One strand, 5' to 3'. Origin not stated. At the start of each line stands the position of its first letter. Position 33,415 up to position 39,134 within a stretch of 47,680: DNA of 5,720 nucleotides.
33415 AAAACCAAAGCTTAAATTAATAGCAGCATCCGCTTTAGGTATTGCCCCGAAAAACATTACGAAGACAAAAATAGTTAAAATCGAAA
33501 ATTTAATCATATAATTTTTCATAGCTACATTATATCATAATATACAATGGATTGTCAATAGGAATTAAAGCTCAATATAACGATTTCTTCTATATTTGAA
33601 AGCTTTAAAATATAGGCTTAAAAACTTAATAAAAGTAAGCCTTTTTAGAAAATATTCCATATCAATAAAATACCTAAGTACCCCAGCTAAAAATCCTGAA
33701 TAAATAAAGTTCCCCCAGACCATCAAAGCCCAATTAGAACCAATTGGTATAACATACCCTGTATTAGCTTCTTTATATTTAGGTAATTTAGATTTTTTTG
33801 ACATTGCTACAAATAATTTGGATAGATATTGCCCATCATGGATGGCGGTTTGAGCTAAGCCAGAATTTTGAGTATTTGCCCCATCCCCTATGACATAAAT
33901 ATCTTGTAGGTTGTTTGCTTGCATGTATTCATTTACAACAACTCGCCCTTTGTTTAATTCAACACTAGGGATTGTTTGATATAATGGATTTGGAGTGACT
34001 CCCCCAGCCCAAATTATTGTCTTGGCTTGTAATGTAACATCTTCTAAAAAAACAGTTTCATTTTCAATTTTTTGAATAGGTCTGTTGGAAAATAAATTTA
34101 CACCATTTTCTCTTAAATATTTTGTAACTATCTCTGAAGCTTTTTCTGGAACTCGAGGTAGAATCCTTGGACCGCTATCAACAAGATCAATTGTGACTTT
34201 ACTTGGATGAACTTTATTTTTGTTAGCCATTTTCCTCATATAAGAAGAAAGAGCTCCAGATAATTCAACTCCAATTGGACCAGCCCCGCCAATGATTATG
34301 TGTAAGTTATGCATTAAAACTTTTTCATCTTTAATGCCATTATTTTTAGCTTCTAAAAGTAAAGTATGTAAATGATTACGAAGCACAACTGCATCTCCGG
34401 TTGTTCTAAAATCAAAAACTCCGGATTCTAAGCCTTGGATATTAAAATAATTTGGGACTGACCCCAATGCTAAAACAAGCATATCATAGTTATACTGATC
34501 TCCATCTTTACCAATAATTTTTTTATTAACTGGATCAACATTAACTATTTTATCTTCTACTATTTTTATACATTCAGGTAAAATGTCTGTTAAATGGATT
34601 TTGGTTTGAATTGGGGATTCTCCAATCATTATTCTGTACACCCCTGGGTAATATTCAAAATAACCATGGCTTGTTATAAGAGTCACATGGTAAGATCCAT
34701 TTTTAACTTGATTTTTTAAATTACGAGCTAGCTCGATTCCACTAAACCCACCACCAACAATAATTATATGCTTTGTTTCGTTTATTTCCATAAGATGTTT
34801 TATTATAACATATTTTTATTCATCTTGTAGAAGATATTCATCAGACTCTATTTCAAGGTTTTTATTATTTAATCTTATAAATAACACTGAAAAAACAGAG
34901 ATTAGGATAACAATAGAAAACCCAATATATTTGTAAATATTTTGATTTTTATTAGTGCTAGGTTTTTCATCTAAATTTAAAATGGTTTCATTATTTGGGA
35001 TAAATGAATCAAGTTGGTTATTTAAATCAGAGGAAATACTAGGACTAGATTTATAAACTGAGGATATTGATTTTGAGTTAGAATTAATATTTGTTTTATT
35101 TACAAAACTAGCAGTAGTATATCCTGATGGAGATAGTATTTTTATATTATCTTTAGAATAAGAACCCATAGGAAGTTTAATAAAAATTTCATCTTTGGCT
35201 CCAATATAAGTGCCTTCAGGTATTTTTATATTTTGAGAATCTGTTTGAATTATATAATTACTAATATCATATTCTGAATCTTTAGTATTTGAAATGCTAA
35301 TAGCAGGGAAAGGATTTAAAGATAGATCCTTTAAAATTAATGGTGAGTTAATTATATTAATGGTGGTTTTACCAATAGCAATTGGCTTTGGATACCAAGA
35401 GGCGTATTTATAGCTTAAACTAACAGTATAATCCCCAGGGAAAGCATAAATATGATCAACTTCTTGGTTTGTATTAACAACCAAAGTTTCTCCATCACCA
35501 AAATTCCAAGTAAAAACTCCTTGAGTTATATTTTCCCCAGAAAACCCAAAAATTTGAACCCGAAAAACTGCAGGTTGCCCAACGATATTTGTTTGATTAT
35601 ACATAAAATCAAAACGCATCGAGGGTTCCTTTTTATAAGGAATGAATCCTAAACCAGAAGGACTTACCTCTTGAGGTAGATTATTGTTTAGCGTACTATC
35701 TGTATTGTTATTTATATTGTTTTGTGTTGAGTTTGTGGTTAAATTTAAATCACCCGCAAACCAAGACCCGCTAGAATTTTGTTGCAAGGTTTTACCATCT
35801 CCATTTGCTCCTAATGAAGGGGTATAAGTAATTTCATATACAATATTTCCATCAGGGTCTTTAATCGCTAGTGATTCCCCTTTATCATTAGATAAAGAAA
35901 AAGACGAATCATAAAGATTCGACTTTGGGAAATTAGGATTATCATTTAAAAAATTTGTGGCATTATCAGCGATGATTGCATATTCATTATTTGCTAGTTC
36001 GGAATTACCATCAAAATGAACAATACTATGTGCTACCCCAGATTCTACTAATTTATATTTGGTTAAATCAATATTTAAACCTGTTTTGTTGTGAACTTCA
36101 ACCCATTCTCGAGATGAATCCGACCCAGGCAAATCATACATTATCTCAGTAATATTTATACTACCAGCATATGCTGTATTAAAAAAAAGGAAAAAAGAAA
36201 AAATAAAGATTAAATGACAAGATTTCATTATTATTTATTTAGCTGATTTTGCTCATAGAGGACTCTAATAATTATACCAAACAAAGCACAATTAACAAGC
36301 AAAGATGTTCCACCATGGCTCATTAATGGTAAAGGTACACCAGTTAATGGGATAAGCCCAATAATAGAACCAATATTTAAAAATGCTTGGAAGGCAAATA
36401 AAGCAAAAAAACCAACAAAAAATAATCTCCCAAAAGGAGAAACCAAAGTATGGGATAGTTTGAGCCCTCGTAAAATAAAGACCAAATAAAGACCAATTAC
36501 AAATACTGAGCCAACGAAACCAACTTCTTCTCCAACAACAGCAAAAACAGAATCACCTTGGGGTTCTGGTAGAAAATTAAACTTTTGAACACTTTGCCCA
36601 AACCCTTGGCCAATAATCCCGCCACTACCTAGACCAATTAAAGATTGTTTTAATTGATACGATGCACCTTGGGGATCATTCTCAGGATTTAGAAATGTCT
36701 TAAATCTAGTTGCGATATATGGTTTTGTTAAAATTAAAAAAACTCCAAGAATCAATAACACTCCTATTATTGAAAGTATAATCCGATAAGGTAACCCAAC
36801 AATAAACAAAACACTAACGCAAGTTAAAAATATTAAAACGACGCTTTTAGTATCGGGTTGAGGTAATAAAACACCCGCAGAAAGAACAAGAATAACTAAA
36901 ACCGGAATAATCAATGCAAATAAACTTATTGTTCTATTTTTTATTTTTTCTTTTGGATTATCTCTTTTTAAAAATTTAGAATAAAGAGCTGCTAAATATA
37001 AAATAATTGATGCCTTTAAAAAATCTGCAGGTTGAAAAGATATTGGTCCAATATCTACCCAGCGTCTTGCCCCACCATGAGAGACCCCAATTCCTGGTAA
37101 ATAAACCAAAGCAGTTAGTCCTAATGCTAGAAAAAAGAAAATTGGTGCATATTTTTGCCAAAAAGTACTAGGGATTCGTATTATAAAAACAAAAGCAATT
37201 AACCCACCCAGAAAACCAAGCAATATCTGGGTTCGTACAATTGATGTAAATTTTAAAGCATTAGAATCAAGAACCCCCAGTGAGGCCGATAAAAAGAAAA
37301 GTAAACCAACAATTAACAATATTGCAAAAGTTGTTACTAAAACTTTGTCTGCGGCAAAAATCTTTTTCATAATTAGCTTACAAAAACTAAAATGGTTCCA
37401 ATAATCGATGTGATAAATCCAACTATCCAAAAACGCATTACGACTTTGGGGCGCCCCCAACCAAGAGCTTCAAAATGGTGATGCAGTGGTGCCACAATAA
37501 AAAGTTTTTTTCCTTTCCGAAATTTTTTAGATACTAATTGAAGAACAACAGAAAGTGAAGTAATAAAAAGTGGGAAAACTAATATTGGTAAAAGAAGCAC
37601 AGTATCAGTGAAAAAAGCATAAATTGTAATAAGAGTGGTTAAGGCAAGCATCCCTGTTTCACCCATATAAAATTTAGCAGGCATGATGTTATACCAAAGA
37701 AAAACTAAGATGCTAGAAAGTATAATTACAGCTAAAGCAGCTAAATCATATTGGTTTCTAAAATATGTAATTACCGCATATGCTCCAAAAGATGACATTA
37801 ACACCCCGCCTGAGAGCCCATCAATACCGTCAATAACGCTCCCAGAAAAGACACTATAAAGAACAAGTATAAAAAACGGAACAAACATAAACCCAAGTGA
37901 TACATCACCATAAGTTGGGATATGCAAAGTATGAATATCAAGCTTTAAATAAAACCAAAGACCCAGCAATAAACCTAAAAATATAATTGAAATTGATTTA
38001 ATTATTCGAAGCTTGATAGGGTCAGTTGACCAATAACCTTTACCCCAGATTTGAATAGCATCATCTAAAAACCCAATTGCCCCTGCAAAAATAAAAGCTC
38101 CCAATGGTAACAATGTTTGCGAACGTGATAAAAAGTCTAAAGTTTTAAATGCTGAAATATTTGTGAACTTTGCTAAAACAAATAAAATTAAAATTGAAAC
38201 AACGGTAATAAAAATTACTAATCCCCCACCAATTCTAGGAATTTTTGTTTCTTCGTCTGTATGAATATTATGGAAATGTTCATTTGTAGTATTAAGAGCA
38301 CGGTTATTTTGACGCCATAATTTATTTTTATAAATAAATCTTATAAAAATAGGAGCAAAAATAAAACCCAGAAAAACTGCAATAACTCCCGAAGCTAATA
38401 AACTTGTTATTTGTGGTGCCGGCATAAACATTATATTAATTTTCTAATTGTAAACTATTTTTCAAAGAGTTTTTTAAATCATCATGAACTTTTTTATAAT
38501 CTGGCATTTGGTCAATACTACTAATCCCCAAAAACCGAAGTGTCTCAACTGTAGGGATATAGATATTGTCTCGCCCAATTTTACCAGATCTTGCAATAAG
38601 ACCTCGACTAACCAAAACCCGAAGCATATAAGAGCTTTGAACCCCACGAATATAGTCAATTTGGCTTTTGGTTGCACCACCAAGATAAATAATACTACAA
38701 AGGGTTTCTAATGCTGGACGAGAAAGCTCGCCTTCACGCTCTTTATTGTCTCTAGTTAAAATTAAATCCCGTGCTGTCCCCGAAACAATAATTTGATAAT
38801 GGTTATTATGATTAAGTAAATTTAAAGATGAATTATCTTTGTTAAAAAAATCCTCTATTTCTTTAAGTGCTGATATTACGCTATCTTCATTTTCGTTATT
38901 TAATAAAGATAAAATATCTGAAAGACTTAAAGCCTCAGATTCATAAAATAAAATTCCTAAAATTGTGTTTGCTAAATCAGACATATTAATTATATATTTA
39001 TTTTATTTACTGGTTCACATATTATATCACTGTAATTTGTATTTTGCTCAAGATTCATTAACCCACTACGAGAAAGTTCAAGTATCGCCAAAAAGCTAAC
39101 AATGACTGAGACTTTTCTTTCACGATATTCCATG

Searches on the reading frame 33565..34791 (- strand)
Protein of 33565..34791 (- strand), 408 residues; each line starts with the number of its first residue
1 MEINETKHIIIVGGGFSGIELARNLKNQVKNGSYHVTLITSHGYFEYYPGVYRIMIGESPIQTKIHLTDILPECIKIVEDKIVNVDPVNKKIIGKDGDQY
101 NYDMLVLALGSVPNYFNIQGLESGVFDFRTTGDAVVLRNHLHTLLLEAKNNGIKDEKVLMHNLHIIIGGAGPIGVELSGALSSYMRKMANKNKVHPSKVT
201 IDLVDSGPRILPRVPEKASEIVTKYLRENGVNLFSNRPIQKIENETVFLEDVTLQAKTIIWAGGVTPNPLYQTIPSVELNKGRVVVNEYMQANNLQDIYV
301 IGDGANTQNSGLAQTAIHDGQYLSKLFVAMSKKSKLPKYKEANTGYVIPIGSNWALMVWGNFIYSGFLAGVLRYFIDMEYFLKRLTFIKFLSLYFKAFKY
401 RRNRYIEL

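Call 36: search_protein_families(library=pfam, proteins=[window:33565-34791:-], max_evalue=0.0001)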
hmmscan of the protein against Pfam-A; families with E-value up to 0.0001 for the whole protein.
window:33565-34791:- (408 aa): 4 families
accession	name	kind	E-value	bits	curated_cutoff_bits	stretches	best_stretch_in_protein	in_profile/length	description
PF07992.20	Pyr_redox_2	-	4.4e-43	148.2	26.1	1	8-320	2-291/291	Pyridine nucleotide-disulphide oxidoreductase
PF00070.33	Pyr_redox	-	6.1e-15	55.9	22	1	164-254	1-79/82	Pyridine nucleotide-disulphide oxidoreductase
PF13738.12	Pyr_redox_3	-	2.4e-06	27.4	30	0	220-303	85-172/305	Pyridine nucleotide-disulphide oxidoreductase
PF13454.12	NAD_binding_9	-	6e-05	23.5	21.8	0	10-43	1-34/155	FAD-NAD(P)-binding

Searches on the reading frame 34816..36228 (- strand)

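Call 36: search_protein_families(library=pfam, proteins=[window:34816-36228:-], max_evalue=0.0001)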
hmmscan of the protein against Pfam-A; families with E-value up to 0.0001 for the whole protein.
window:34816-36228:- (470 aa): 3 families
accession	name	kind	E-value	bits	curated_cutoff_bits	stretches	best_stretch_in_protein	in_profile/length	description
PF00932.25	LTD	-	3e-16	60.2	34.3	1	19-136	3-108/109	Lamin Tail Domain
PF00801.26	PKD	-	8.4e-09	35.8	23.5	1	217-271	14-63/80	PKD domain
PF18911.6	PKD_4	-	1.3e-07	32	27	1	237-272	35-67/85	PKD domain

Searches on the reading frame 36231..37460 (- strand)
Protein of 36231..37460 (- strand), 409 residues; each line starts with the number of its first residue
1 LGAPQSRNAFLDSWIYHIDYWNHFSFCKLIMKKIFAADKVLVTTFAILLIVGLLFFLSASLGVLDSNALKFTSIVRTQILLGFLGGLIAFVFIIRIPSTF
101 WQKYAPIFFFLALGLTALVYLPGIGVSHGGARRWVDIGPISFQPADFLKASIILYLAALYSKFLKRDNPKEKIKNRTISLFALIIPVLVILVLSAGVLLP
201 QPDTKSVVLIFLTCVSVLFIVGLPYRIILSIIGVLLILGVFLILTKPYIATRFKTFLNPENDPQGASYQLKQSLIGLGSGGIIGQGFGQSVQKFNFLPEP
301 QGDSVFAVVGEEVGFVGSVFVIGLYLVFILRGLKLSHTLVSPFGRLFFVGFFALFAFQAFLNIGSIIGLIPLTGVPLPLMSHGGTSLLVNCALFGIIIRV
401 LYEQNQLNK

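Call 36: search_protein_families(library=pfam, proteins=[window:36231-37460:-], max_evalue=0.0001)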
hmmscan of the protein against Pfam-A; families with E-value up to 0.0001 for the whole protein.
window:36231-37460:- (409 aa): 1 family
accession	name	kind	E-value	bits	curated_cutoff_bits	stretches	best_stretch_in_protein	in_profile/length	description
PF01098.24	FTSW_RODA_SPOVE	-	1.5e-92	310.8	26.4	1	41-405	4-355/356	Cell cycle protein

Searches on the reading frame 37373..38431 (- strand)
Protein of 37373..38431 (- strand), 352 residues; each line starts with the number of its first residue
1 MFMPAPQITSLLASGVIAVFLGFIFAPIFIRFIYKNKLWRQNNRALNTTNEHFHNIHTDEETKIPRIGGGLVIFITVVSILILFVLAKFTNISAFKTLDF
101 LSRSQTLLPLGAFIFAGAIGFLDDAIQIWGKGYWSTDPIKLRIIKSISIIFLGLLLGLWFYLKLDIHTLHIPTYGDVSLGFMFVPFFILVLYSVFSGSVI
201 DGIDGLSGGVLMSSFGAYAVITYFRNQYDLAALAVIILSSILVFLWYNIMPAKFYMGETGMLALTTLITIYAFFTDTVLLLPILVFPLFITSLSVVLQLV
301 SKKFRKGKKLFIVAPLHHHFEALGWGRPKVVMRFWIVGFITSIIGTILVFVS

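Call 36: search_protein_families(library=pfam, proteins=[window:37373-38431:-], max_evalue=0.0001)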
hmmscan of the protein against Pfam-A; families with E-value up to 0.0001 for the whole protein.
window:37373-38431:- (352 aa): 1 family
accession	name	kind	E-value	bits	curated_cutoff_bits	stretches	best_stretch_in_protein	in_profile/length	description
PF00953.26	Glycos_transf_4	-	1e-16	61.7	27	1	110-272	5-156/160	Glycosyl transferase family 4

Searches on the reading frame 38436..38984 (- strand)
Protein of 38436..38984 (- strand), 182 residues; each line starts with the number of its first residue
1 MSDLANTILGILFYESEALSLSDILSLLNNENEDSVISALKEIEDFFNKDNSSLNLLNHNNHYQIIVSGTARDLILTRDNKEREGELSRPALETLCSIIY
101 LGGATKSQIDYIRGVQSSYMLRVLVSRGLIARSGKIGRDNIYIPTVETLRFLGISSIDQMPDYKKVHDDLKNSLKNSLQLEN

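Call 36: search_protein_families(library=pfam, proteins=[window:38436-38984:-], max_evalue=0.0001)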
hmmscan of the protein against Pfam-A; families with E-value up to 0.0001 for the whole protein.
window:38436-38984:- (182 aa): 1 family
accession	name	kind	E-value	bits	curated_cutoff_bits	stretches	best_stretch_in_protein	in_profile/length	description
PF04079.22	SMC_ScpB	-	6e-27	94.6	27.4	1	8-162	3-159/160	Segregation and condensation complex subunit ScpB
